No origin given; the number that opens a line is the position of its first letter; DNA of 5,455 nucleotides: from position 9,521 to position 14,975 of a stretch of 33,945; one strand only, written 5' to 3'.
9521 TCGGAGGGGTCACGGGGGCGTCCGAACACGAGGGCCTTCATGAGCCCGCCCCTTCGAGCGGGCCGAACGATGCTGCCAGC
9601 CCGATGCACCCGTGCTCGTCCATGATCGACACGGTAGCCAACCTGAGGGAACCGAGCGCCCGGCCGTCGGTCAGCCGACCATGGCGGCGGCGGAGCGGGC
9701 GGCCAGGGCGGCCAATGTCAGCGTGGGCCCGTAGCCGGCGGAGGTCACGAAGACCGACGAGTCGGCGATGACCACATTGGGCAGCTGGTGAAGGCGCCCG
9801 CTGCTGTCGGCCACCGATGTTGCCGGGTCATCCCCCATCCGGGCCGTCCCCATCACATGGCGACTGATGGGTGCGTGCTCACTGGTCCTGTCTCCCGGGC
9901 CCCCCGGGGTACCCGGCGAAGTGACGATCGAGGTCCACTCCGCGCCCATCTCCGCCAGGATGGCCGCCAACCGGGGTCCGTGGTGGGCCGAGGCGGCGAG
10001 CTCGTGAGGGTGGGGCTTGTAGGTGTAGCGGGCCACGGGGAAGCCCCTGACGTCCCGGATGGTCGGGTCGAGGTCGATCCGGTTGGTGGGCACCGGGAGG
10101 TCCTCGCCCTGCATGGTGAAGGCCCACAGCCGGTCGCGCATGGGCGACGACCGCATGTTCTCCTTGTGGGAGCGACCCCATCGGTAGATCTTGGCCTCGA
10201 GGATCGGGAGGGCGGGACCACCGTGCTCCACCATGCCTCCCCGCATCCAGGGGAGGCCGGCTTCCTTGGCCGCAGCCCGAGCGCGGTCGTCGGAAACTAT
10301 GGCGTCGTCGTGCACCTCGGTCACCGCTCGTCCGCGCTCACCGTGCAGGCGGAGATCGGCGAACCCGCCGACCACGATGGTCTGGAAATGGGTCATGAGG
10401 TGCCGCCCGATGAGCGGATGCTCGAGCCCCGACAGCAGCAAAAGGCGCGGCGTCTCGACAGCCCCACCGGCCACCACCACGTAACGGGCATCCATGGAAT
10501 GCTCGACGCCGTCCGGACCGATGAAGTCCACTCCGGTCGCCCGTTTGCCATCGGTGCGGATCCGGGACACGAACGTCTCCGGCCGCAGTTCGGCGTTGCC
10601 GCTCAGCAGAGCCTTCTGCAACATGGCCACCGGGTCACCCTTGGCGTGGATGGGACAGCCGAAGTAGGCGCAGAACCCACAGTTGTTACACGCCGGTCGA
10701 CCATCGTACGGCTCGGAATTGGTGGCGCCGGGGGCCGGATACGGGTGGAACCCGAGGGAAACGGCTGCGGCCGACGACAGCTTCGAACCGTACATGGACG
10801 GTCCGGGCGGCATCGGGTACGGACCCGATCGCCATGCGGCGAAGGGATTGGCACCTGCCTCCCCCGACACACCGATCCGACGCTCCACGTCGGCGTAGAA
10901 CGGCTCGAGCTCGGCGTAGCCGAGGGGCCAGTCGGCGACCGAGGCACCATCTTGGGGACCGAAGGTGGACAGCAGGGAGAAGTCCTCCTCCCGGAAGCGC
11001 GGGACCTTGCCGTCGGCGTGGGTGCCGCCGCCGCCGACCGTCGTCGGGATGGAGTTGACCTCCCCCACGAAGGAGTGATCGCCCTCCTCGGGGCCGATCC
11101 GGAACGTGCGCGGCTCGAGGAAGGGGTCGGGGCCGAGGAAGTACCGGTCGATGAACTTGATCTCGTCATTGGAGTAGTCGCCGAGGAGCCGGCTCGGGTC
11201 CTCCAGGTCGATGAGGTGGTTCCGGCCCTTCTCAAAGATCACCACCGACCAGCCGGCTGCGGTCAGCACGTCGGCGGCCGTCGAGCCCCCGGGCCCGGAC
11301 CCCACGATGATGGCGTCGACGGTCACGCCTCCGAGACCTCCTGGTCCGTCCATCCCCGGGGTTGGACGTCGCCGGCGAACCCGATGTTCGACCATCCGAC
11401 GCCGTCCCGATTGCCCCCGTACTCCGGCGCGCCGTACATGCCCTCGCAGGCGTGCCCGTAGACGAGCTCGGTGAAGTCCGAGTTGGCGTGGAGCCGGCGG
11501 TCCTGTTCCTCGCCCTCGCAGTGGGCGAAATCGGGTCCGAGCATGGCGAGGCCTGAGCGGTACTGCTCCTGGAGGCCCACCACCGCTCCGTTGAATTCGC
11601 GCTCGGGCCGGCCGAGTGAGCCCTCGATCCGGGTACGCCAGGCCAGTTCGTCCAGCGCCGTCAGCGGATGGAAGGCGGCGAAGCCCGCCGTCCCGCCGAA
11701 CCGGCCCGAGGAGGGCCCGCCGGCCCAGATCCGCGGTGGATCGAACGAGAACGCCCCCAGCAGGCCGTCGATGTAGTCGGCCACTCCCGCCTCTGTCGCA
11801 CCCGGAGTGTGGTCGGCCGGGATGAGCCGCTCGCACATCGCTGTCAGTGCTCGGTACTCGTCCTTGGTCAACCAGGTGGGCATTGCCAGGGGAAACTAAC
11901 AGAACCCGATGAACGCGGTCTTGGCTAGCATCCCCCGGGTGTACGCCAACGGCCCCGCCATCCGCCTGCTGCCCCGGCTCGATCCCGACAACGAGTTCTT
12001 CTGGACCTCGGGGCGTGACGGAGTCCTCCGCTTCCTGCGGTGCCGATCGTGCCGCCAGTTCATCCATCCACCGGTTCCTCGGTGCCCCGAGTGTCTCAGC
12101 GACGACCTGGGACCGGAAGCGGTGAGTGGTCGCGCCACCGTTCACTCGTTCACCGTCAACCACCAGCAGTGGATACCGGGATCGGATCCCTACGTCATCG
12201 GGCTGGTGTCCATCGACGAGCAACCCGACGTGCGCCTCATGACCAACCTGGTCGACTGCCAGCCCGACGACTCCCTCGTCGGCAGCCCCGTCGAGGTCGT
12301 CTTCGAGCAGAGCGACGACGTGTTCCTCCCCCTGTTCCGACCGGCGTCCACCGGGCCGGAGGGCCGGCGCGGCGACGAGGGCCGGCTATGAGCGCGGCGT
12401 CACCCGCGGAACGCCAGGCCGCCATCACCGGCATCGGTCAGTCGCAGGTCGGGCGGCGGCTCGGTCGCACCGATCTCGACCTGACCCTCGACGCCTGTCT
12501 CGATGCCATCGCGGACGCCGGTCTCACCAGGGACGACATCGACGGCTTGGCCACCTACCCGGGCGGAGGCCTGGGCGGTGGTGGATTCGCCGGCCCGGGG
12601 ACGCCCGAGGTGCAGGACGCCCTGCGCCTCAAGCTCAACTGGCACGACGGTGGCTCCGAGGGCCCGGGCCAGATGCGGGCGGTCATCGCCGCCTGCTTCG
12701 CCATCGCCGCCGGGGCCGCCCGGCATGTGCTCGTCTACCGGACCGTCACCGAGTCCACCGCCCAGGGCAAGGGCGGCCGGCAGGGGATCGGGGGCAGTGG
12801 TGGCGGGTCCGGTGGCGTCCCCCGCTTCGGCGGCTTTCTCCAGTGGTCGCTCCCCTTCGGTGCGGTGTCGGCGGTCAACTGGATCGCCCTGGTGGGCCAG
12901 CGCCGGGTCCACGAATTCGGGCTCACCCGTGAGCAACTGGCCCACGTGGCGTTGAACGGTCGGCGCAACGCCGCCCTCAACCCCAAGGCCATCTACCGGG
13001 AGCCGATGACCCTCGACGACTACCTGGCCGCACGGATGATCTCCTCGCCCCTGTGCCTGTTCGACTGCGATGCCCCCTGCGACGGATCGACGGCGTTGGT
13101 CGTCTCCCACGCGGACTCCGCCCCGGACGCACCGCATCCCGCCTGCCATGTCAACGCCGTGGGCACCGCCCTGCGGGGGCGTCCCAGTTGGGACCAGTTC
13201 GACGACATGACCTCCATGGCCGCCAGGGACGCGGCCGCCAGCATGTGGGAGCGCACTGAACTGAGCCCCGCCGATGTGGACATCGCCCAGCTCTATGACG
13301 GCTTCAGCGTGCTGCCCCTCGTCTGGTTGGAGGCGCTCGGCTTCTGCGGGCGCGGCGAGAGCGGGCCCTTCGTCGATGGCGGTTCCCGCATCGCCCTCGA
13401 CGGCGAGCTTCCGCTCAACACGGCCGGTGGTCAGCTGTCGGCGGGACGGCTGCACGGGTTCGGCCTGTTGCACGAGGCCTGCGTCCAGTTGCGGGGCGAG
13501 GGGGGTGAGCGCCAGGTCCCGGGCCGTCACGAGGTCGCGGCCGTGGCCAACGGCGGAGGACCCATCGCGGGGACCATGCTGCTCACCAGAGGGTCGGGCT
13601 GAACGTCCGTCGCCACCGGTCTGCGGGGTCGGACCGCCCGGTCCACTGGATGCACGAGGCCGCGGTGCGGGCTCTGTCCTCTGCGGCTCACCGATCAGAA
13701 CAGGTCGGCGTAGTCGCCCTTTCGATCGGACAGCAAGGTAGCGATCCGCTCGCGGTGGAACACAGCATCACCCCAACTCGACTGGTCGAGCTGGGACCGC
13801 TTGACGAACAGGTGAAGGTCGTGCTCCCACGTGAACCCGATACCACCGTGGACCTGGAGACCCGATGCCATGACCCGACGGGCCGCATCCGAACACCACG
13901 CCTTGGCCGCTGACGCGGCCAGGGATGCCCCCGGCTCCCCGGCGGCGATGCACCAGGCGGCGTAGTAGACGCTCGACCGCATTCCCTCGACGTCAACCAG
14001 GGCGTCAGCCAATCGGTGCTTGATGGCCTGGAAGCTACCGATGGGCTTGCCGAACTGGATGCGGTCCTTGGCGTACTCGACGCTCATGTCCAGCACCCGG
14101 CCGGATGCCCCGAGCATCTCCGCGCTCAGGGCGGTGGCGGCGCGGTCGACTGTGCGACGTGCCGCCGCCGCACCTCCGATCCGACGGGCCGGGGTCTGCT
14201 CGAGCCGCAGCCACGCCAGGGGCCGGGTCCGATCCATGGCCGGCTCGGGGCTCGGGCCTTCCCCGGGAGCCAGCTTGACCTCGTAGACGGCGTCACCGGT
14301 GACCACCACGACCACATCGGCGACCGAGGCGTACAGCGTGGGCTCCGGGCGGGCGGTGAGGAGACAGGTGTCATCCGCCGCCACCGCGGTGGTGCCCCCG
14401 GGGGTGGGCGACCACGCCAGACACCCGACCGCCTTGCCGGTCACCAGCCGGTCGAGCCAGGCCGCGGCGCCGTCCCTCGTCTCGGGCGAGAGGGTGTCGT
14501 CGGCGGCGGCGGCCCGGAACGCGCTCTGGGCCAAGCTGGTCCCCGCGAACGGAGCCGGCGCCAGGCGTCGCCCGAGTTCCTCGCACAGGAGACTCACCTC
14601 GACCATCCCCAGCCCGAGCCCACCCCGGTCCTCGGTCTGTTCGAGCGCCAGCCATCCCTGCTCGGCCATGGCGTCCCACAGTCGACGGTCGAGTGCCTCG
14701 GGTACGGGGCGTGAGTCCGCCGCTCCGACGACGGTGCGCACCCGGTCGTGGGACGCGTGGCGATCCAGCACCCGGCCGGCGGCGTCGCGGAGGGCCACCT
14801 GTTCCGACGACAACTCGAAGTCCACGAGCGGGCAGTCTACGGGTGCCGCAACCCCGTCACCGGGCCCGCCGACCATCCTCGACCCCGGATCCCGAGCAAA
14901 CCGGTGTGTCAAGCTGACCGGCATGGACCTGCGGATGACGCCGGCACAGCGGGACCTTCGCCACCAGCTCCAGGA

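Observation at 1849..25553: Four alpha/beta acyl-CoA dehydrogenase sets in four different genetic architectures within 24 kb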

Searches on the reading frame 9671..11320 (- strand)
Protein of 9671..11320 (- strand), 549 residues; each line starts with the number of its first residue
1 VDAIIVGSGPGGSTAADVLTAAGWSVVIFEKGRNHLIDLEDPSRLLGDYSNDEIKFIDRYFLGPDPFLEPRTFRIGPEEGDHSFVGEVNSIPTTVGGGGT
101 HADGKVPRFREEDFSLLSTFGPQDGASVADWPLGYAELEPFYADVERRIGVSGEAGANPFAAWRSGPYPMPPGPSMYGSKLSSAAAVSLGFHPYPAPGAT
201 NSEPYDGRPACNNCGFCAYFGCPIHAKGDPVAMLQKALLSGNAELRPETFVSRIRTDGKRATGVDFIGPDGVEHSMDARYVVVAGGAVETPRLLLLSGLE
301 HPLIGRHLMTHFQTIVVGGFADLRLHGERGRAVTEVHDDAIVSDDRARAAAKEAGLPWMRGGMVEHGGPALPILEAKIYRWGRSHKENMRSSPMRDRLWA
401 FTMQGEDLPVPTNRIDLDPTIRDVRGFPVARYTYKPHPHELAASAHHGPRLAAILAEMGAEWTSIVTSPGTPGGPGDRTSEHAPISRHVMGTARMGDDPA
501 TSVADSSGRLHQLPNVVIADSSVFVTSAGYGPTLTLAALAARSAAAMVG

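Call 31: search_protein_families(library=ncbifam, proteins=[window:9671-11320:-], max_evalue=0.00001)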
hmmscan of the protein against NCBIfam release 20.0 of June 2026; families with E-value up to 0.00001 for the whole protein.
window:9671-11320:- (549 aa): 8 families
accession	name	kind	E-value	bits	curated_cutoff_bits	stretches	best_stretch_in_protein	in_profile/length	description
TIGR03970.1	mycofact_MftG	equivalog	3e-21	76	387.45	2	230-299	197-265/487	mycofactocin dehydrogenase MftG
NF002550.0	PRK02106.1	subfamily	6.1e-16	58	605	1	232-299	205-272/563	choline dehydrogenase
TIGR01810.1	betA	equivalog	2e-14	53.1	732.1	1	232-300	198-266/532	choline dehydrogenase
NF058674.1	CholsOxChoxAB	equivalog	4e-13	48.7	850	1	483-544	468-529/535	cholesterol oxidase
TIGR02462.1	pyranose_ox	equivalog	1.4e-12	47.3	544.9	1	485-548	481-544/548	pyranose oxidase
TIGR04542.1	GMC_mycofac_2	equivalog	6.3e-09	35.4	400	0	482-545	365-423/425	mycofactocin system GMC family oxidoreductase MftG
NF038210.1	GMC_mycofac_3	equivalog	4.5e-07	29.1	300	0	482-548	352-413/418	mycofactocin system GMC family oxidoreductase MftG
TIGR02032.1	GG-red-SF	subfamily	6.2e-06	26.1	158.8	0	2-33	2-33/297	geranylgeranyl reductase family protein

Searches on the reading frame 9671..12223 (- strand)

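Call 5: search_protein_families(library=pfam, proteins=[window:9671-12223:-], max_evalue=0.01)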
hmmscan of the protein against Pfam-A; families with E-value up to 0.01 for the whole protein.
window:9671-12223:- (850 aa): 7 families
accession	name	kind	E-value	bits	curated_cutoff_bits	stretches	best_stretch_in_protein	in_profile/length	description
PF05199.19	GMC_oxred_C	-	4.4e-20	73.1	24.6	1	710-841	1-139/139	GMC oxidoreductase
PF00732.25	GMC_oxred_N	-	1.8e-16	61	23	1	510-613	109-217/218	GMC oxidoreductase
PF07992.20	Pyr_redox_2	-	1.9e-05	24.6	26.1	1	303-340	2-39/291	Pyridine nucleotide-disulphide oxidoreductase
PF01494.25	FAD_binding_3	-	3.6e-05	23.6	22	1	302-335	2-35/349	FAD binding domain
PF13450.12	NAD_binding_8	-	7.8e-05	23.3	21.9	1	306-334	1-29/68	NAD(P)-binding Rossmann-like domain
PF00890.30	FAD_binding_2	-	0.00038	20.2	20.4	0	303-335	1-33/414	FAD binding domain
PF13738.12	Pyr_redox_3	-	0.0048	16.6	30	0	305-334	1-31/305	Pyridine nucleotide-disulphide oxidoreductase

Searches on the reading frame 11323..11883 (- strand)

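Call 6: search_protein_families(library=pfam, proteins=[window:11323-11883:-], max_evalue=0.01)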
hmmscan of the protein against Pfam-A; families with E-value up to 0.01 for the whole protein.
window:11323-11883:- (186 aa): 1 family
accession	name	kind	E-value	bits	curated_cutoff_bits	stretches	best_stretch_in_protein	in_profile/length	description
PF13618.11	Gluconate_2-dh3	-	1.2e-14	55.2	23.4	1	8-171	2-135/135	Gluconate 2-dehydrogenase subunit 3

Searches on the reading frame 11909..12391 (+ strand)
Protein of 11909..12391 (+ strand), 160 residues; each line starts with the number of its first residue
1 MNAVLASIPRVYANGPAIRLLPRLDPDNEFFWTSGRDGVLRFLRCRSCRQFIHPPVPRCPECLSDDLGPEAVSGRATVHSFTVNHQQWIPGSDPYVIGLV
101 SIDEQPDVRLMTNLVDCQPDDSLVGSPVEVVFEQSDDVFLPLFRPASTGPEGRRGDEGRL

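Call 5: search_protein_families(library=pfam, proteins=[window:11909-12391:+], max_evalue=0.01)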
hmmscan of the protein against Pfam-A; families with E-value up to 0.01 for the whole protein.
window:11909-12391:+ (160 aa): 2 families
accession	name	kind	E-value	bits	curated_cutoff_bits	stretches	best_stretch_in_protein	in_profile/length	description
PF01796.24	OB_ChsH2_C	-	7.2e-17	61.5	27.1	1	71-133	3-65/65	ChsH2, C-terminal OB-fold domain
PF12172.15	zf-ChsH2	-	2.4e-09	37.2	23.2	1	32-67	1-36/37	ChsH2, rubredoxin-like zinc ribbon domain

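Call 31: search_protein_families(library=ncbifam, proteins=[window:11909-12391:+], max_evalue=0.00001)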
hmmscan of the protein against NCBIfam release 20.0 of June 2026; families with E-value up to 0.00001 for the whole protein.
window:11909-12391:+ (160 aa): 1 family
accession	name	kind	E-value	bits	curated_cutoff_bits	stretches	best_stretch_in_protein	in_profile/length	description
NF053627.1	BnzsclthlBbsAGT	equivalog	3.8e-07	30.2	250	1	34-131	30-124/145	benzoylsuccinyl-CoA thiolase subunit BbsA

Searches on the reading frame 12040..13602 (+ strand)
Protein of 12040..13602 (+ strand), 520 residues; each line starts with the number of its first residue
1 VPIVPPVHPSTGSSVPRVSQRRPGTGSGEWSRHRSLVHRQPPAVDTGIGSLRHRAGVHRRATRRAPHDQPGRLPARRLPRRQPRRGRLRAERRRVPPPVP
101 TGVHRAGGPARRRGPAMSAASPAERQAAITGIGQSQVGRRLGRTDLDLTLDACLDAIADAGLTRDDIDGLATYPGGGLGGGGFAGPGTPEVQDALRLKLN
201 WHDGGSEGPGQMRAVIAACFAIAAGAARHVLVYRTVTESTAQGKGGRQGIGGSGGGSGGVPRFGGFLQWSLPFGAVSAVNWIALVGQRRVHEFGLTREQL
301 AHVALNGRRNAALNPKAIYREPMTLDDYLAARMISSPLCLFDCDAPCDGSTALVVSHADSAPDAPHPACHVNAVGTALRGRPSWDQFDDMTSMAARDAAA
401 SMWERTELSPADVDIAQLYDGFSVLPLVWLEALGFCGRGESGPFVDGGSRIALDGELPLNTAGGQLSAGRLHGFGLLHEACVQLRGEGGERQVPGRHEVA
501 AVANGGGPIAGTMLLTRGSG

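Call 6: search_protein_families(library=pfam, proteins=[window:12040-13602:+], max_evalue=0.01)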
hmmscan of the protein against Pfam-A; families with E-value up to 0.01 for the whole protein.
window:12040-13602:+ (520 aa): 1 family
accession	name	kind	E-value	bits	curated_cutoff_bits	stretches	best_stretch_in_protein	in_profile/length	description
PF22691.2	Thiolase_C_1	-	3.8e-34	117.9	28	1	384-510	9-135/144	Thiolase C-terminal domain-like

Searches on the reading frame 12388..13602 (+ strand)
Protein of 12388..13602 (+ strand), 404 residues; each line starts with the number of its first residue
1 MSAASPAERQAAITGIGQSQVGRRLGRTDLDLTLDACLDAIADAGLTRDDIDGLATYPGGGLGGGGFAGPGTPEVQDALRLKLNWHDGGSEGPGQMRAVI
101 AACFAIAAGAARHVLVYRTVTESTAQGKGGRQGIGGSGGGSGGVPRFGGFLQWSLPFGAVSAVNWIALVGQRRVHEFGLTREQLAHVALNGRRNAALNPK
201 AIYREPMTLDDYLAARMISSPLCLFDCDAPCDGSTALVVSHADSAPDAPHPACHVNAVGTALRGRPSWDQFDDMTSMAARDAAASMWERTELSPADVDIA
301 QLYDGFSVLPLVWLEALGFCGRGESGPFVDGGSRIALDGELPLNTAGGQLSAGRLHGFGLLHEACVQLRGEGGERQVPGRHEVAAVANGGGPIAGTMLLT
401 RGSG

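Call 31: search_protein_families(library=ncbifam, proteins=[window:12388-13602:+], max_evalue=0.00001)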
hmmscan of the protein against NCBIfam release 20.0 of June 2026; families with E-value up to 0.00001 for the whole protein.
window:12388-13602:+ (404 aa): 17 families
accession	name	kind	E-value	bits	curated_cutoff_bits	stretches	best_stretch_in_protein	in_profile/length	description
NF005892.0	PRK07855.1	subfamily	4.6e-77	259.5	469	1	8-398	5-387/390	lipid-transfer protein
NF004811.0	PRK06158.1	subfamily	5.5e-74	249.4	421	1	9-391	8-368/384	acetyl-CoA acetyltransferase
NF006010.0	PRK08142.1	subfamily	1e-49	169.4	462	1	13-394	9-374/388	thiolase domain-containing protein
NF004720.0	PRK06064.1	subfamily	4e-48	164.1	420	1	153-391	135-375/389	thiolase domain-containing protein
NF053570.1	AcCoTHIOL_METTL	equivalog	1.5e-40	139.3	600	1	165-391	144-371/385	acetyl-CoA acetyltransferase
NF004810.0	PRK06157.1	equivalog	5.4e-37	127.9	403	1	8-392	6-385/400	acetyl-CoA acetyltransferase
NF006180.0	PRK08313.1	subfamily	1.1e-36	126.6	514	1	8-393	3-375/389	thiolase domain-containing protein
NF009228.0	PRK12578.1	subfamily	4.7e-36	124.2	485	1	148-391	129-375/387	thiolase domain-containing protein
NF004715.0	PRK06059.1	equivalog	6.6e-33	114.2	424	1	9-390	4-387/399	lipid-transfer protein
NF006102.0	PRK08256.1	subfamily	6.9e-31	107.7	436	1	162-381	147-372/394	lipid-transfer protein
NF005704.0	PRK07516.1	subfamily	3.2e-25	88.9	412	1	167-391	148-375/389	thiolase domain-containing protein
NF053628.1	BnzsclthlBbsBGT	equivalog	4.6e-25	88.2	750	1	166-396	143-375/389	benzoylsuccinyl-CoA thiolase subunit BbsB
NF004721.0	PRK06065.1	equivalog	1.1e-24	87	455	1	165-390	151-379/393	thiolase domain-containing protein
NF004982.0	PRK06365.1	equivalog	1.5e-22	80.3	695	2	151-261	147-256/430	thiolase domain-containing protein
NF004722.0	PRK06066.1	equivalog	6.7e-19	68.1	516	1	171-387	151-368/385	thiolase domain-containing protein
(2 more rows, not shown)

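Call 59: search_solved_structures(query=window:12388-13602:+, max_evalue=0.00001, show_alignments=1)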
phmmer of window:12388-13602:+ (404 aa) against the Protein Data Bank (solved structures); distinct sequences matched with E-value up to 0.00001: 18.
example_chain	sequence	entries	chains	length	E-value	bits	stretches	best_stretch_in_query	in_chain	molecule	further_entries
6ok1_A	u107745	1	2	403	2.5e-53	184.7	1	10-398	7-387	Lipid-transfer protein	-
4u4e_A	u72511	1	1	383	2.9e-42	148.2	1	10-400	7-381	Thiolase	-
9myr_A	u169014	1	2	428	4.1e-35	124.7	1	9-395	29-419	Nonspecific lipid-transfer protein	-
7yvy_A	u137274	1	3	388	1.4e-33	119.6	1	9-392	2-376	Acetyl-CoA acetyltransferase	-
6esq_A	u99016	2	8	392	3.9e-30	108.3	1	9-391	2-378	acetoacetyl-CoA thiolase | Acetyl-CoA acetyltransferase thiolase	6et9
7pxp_C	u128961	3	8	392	7.1e-25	91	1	166-396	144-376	Benzoylsuccinyl-CoA thiolase subunit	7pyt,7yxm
4yzo_A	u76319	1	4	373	1.1e-20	77.1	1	172-386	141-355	Putative acyl-CoA acyltransferase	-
6hsj_A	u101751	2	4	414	1.6e-20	76.6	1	165-385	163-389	SCP2-thiolase (type-1)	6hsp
6hrv_A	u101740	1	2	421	1.7e-20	76.6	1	165-385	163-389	SCP2-thiolase (type-1)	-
5m3k_C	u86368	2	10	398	3.8e-16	62.2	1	284-394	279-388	2,4-diacetylphloroglucinol biosynthesis protein PhlC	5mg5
9skm_I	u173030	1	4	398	1.8e-15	60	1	282-394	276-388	2,4-diacetylphloroglucinol biosynthesis protein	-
9skh_I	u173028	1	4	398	1.8e-15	60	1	282-394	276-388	2,4-diacetylphloroglucinol biosynthesis protein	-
5ab4_A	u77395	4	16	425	1.5e-14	56.9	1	173-393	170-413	SCP2-THIOLASE LIKE PROTEIN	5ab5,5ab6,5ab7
4bia_A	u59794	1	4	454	1.8e-13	53.4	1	218-399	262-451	3-KETOACYL-COA THIOLASE, PUTATIVE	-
4bi9_A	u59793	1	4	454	4.7e-13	52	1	218-399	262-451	3-KETOACYL-COA THIOLASE, PUTATIVE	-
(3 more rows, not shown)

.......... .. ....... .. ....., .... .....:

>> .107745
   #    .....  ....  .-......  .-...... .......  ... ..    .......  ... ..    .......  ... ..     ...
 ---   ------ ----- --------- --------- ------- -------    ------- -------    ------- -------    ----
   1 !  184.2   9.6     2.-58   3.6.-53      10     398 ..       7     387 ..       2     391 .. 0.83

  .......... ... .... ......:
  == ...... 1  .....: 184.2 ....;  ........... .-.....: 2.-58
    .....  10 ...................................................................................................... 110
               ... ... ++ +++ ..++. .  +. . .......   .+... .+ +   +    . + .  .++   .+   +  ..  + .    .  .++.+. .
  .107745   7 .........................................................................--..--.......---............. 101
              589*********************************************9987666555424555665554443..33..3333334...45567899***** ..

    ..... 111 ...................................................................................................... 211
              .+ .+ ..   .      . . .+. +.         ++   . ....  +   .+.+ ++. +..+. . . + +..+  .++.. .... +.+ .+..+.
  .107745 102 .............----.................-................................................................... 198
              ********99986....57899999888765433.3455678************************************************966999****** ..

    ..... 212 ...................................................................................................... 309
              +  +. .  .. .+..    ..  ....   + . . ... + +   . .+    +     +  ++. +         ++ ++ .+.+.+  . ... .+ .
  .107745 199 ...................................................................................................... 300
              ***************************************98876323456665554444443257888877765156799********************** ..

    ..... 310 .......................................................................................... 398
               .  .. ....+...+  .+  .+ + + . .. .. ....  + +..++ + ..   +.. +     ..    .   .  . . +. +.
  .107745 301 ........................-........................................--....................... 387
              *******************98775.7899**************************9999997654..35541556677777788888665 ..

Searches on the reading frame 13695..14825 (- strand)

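Call 4: search_protein_families(library=pfam, proteins=[window:13695-14825:-], max_evalue=0.01)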
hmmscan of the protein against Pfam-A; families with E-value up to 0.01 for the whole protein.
window:13695-14825:- (376 aa): 4 families
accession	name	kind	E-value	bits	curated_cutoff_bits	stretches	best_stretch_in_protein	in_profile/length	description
PF00441.29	Acyl-CoA_dh_1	-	2.7e-29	102.7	22.4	1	218-362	3-146/150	Acyl-CoA dehydrogenase, C-terminal domain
PF02771.21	Acyl-CoA_dh_N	-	1.9e-09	38.3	22.9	1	7-99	2-89/113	Acyl-CoA dehydrogenase, N-terminal domain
PF08028.16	Acyl-CoA_dh_2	-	3.9e-09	37.3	22.7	1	233-335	3-114/134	Acyl-CoA dehydrogenase, C-terminal domain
PF21343.2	ACAD9-ACADV_C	-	4.3e-05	24.2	27.8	1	256-320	26-90/120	ACAD9/ACADV, C-terminal domain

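Call 7: search_protein_families(library=ncbifam, proteins=[window:13695-14825:-], max_evalue=0.001)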
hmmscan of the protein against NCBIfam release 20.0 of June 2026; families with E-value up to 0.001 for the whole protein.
window:13695-14825:- (376 aa): 16 families
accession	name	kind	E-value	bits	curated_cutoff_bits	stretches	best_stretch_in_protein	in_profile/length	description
NF050027.1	acylCoADhIpdE2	equivalog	3.1e-51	174.7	450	1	8-345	2-290/311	acyl-CoA dehydrogenase IpdE2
TIGR03203.1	pimD_small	equivalog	4.7e-33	114.8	652.7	2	223-362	233-373/378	pimeloyl-CoA dehydrogenase small subunit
NF008997.0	PRK12341.1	equivalog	5.8e-27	94.7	537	1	233-339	245-350/382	acyl-CoA dehydrogenase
NF042972.1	AcrlCoAredClosAcrC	equivalog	4.4e-24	84.8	640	1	220-340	232-351/378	acryloyl-CoA reductase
NF053553.1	prodigi_MBC_PigA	equivalog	1.2e-23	83.8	500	2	231-336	246-350/381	prodigiosin MBC biosynthesis dehydrogenase PigA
NF045652.1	ProlPCPDhRedW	equivalog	1.7e-23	83.1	650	1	218-332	228-341/376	L-prolyl-[peptidyl-carrier protein] dehydrogenase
NF002885.1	PRK03354.1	equivalog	2.7e-21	76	540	1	245-352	254-360/378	crotonobetainyl-CoA dehydrogenase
NF042439.1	SulpropCoADesulf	equivalog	3e-18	65.7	600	1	238-366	243-371/379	3-sulfinopropanoyl-CoA desulfinase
TIGR03207.1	cyc_hxne_CoA_dh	equivalog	7.6e-17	61.1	575.35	2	235-332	243-339/372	cyclohexanecarboxyl-CoA dehydrogenase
NF043006.1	CyhCrbnylCoADH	equivalog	3.9e-16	59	650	1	222-352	233-362/380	cyclohexane-1-carbonyl-CoA dehydrogenase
NF045552.1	GlutCoADH_Des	equivalog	2.6e-15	56.5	470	1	233-339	247-353/387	glutaryl-CoA dehydrogenase Acd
NF058590.1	AcCoDHFadEBacil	equivalog_domain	4.8e-15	55.1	600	1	233-341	260-386/586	acyl-CoA dehydrogenase FadE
NF007000.1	PRK09463.1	subfamily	7.5e-09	34.5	600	1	232-331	300-398/726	acyl-CoA dehydrogenase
NF052270.1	Staph_DH_FadE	equivalog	2e-08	33.4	600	1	236-340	265-368/400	acyl-CoA dehydrogenase FadE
NF049984.1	Rv1679_FadE16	equivalog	9.1e-07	28.4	600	0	259-335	259-335/371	Rv1679 family acyl-CoA dehydrogenase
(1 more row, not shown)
